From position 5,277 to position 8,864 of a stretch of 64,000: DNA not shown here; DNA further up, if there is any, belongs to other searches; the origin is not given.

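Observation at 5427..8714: FtsK/EssC-family ATPase that is entirely soluble and has a single intact motor domain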

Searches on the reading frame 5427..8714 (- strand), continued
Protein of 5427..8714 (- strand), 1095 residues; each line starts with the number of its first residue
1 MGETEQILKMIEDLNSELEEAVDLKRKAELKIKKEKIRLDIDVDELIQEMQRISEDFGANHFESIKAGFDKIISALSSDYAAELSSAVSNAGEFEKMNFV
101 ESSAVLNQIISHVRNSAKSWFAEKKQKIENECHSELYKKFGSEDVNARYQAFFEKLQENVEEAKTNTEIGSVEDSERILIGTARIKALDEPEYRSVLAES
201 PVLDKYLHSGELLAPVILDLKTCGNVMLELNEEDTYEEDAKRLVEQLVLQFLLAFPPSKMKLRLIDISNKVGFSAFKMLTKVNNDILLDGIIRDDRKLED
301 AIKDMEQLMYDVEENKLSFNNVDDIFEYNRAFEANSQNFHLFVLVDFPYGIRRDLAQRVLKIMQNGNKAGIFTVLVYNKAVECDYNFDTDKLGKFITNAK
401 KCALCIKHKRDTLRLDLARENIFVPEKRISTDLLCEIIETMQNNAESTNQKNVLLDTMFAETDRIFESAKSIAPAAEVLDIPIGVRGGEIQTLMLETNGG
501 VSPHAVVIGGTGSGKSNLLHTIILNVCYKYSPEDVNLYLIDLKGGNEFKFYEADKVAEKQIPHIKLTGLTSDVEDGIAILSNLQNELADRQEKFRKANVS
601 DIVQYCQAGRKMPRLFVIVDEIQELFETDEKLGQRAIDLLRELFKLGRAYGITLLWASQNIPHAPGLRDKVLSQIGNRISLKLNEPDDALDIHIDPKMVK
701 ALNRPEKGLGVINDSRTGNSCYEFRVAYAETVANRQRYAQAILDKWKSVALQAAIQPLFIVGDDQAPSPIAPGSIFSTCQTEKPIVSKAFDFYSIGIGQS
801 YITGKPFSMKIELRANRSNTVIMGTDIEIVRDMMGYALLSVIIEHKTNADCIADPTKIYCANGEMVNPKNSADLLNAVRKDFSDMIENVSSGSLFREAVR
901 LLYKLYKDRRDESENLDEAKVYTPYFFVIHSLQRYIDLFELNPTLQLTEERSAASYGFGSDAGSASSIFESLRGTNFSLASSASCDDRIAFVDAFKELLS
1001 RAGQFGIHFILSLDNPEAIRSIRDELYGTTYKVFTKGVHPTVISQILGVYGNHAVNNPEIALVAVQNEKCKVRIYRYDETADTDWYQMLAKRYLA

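Call 41: predict_structure(alignment_id=A1)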
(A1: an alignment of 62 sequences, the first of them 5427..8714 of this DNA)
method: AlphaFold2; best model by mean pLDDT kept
length: 1095 residues; sequences in the alignment: 62
mean_pLDDT: 82.2   pTM: 0.52
mean pLDDT of the five models: 82.2, 80.6, 79.4, 75.8, 75.6
residues with pLDDT >= 90: 321; 70-90: 635; 50-70: 91; < 50: 48
segments of 3 or more residues with pLDDT < 50: 93-97, 449-451, 950-985
pLDDT, mean of each block of 10 residues (from residue 1): 79 90 89 88 85 78 72 71 60 52 74 83 88 87 86 88 82 86 90 84 82 90 92 87 92 87 90 87 80 87 93 83 87 74 92 90 92 94 79 91 90 87 84 85 63 74 82 86 70 77 79 82 93 91 81 79 87 82 87 89 87 91 84 87 88 88 81 82 76 76 61 63 69 82 88 65 73 76 75 91 83 93 91 95 91 92 87 91 93 94 93 82 94 93 81 28 33 28 57 95 94 89 90 88 77 70 82 88 89 87
secondary structure, 60 per line:
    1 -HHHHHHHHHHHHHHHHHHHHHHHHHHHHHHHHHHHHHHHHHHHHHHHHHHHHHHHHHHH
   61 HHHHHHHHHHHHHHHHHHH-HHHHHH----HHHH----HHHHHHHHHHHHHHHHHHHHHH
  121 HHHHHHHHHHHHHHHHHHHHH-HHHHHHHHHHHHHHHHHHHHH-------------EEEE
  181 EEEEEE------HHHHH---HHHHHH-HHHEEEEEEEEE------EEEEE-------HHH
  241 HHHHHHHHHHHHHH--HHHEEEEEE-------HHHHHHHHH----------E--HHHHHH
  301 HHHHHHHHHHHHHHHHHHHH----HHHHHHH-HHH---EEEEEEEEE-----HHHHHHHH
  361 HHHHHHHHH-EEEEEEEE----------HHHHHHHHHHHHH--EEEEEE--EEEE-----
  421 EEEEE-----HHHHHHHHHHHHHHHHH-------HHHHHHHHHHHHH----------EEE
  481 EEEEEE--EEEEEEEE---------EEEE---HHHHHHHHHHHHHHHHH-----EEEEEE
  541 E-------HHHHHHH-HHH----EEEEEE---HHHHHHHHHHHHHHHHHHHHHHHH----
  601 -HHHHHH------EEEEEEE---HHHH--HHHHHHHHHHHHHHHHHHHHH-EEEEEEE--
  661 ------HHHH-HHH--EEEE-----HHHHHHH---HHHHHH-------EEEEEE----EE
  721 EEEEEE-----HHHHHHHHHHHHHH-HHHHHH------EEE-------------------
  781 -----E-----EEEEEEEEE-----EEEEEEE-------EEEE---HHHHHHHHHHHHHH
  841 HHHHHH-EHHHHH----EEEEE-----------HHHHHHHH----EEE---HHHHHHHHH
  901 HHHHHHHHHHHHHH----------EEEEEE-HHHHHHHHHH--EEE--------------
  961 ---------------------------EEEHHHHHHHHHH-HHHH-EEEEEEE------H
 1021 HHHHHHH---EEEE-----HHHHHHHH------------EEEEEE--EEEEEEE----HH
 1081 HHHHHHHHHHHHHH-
elements in order (helices of 4 or more, strands of 3 or more residues): H2-79 H81-86 H91-94 H99-141 H143-163 E177-186 H193-197 H201-206 E211-219 E226-230 H238-254 E260-265 H273-281 H295-320 H325-331 E339-347 H353-369 E371-378 H389-401 E404-409 E412-415 E421-425 H431-447 H455-467 E478-486 E489-496 E506-509 H513-529 E535-541 H549-555 E564-569 H573-596 H602-607 E614-620 H624-627 H630-650 E652-658 H667-670 E677-680 H686-692 H696-701 E709-714 E719-726 H732-745 H747-752 E759-761 E792-800 E806-812 E820-823 H827-846 H849-853 E858-862 H874-881 E886-888 H892-914 E925-930 H932-941 E944-946 E988-990 H991-1000 H1002-1005 E1007-1013 H1020-1027 E1031-1034 H1040-1047 E1060-1065 E1068-1074 H1079-1094

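Call 43: fold_search(model_id=the predicted structure, library=pdb)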
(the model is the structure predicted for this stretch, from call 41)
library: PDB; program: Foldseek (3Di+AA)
matches with E <= 10: 987; with E <= 0.001: 123
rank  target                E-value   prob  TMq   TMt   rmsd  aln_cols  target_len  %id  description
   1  4nh0_B                9.9e-29  1.00  0.38  0.46  12.8      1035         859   13  Cytoplasmic domain of the Thermomonospora curvata Type VII Secretion ATPase EccC (released 2015-02-11)
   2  4nh0_A                4.8e-28  1.00  0.37  0.45  12.9      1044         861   14  Cytoplasmic domain of the Thermomonospora curvata Type VII Secretion ATPase EccC (released 2015-02-11)
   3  4lya                  1.3e-20  1.00  0.32  0.58   7.8       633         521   13  EssC (ATPases 2 and 3) from Geobacillus thermodenitrificans (SeMet) (released 2015-02-04)
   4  4n1a_A                2.6e-19  1.00  0.34  0.59   7.8       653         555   14  Thermomonospora curvata EccC (ATPases 2 and 3) in complex with a signal sequence peptide (released 2015-02-11)
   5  4n1a_C                1.8e-18  1.00  0.33  0.59   8.2       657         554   14  Thermomonospora curvata EccC (ATPases 2 and 3) in complex with a signal sequence peptide (released 2015-02-11)
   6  5fv0_A                2.7e-18  1.00  0.28  0.47  10.2       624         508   14  The cytoplasmic domain of EssC (released 2016-03-02)
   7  4n1a_B                7.3e-18  1.00  0.34  0.60   8.1       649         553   15  Thermomonospora curvata EccC (ATPases 2 and 3) in complex with a signal sequence peptide (released 2015-02-11)
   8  5fv0_B                6.9e-16  1.00  0.26  0.49   9.8       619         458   11  The cytoplasmic domain of EssC (released 2016-03-02)
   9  2ius_E                1.1e-12  1.00  0.21  0.54  10.2       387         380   20  E. coli FtsK motor domain (released 2006-08-29)
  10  2ius_A                3.7e-12  1.00  0.21  0.54   9.3       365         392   21  E. coli FtsK motor domain (released 2006-08-29)
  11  2ius_D                5.1e-12  1.00  0.20  0.52  13.2       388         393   20  E. coli FtsK motor domain (released 2006-08-29)
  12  6t8b_C                1.3e-11  1.00  0.21  0.54  11.7       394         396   16  FtsK motor domain with dsDNA, translocating state (released 2019-11-20)
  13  2ius_F                1.9e-11  1.00  0.20  0.52  10.5       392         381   19  E. coli FtsK motor domain (released 2006-08-29)
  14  6t8o_D                6.2e-11  1.00  0.21  0.54  14.2       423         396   16  Stalled FtsK motor domain bound to dsDNA end (released 2019-11-20)
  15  2iut_A                8.5e-11  1.00  0.21  0.52  13.2       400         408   15  P. aeruginosa FtsK motor domain, dimeric (released 2006-08-29)
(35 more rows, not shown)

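Call 46: find_encoding_contigs(protein=P0075, flank=8000, max_places=2)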
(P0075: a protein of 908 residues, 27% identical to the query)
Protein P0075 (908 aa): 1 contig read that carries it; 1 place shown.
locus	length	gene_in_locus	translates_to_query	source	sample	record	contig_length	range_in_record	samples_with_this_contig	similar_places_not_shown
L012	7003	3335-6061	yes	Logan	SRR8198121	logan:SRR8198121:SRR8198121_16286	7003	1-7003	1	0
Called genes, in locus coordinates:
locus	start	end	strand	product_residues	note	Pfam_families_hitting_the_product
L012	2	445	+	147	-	?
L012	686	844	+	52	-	-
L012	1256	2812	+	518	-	PF00012:HSP70, PF06723:MreB_Mbl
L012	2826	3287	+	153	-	PF01025:GrpE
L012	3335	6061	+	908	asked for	PF01580:FtsK_SpoIIIE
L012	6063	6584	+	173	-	-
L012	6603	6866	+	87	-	-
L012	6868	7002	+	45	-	?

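Call 56: find_encoding_contigs(protein=P0001, flank=10000, max_places=3)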
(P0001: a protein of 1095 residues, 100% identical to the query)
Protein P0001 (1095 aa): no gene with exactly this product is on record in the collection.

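Call 58: search_protein_families(library=pfam, proteins=[L001:6044-7498:+, L001:8407-12093:+, L001:7609-8373:+, L002:15688-17775:+, L008:14863-15870:+, L008:16721-18307:+], max_evalue=0.01)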
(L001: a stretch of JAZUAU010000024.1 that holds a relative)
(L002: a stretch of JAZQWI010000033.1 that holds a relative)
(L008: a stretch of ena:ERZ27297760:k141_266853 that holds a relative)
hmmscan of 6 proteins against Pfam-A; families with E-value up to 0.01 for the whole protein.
L001:6044-7498:+ (484 aa): 4 families
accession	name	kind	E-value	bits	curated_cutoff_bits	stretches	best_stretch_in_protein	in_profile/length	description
PF13180.12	PDZ_2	-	1.2e-10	42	27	1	407-480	7-80/80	PDZ domain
PF13786.12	DUF4179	-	0.00077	20.3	30.1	1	102-171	2-71/94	Domain of unknown function (DUF4179)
PF00595.29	PDZ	-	0.0011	19.8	23.2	1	380-466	8-79/81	PDZ domain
PF06021.17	Gly_acyl_tr_N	-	0.0047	17.5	31.2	0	322-406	106-191/201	Aralkyl acyl-CoA:amino acid N-acyltransferase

L001:8407-12093:+ (1228 aa): 4 families
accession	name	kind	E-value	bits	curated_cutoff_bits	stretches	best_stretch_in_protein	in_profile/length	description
PF00176.29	SNF2-rel_dom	-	8.3e-12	45.2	24.9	1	446-618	17-139/290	SNF2-related domain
PF04851.21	ResIII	-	2.2e-10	41.1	22.5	1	430-618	2-139/164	Type III restriction enzyme, res subunit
PF00271.37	Helicase_C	-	7.1e-07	29.9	23.5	1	844-946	19-110/110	Helicase conserved C-terminal domain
PF00270.35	DEAD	-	0.0091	16.2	26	0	433-485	1-54/167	DEAD/DEAH box helicase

L001:7609-8373:+ (254 aa): 1 family
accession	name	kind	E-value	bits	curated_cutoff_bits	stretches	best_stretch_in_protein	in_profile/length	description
PF05076.18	SUFU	-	2.1e-19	70.5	25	1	51-185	16-161/172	Suppressor of fused protein (SUFU)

L002:15688-17775:+ (695 aa): 7 families
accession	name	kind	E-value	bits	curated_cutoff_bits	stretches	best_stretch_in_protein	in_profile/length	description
PF13306.12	LRR_5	-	1.2e-53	180.8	27.7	2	477-594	3-114/127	BspA type Leucine rich repeat region (6 copies)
PF13855.12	LRR_8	-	7.8e-10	38.8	27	1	498-542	11-56/61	Leucine rich repeat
PF12895.13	ANAPC3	-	1.9e-05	25.3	27.2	1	331-394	20-79/82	Anaphase-promoting complex, cyclosome, subunit 3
PF23952.1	LRR_EndoS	-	5e-05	24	27.9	0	535-606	36-108/116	Endo-beta-N-acetylglucosaminidase EndoS LRR domain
PF00515.34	TPR_1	-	8.2e-05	22.7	27.8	0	373-398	3-28/34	Tetratricopeptide repeat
PF12799.13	LRR_4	-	0.0039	17.8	27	0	512-542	1-30/44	Leucine Rich repeats (2 copies)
PF13174.12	TPR_6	-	0.0093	17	26.3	0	338-360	4-26/33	Tetratricopeptide repeat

L008:14863-15870:+ (335 aa): 0 families

L008:16721-18307:+ (528 aa): 0 families
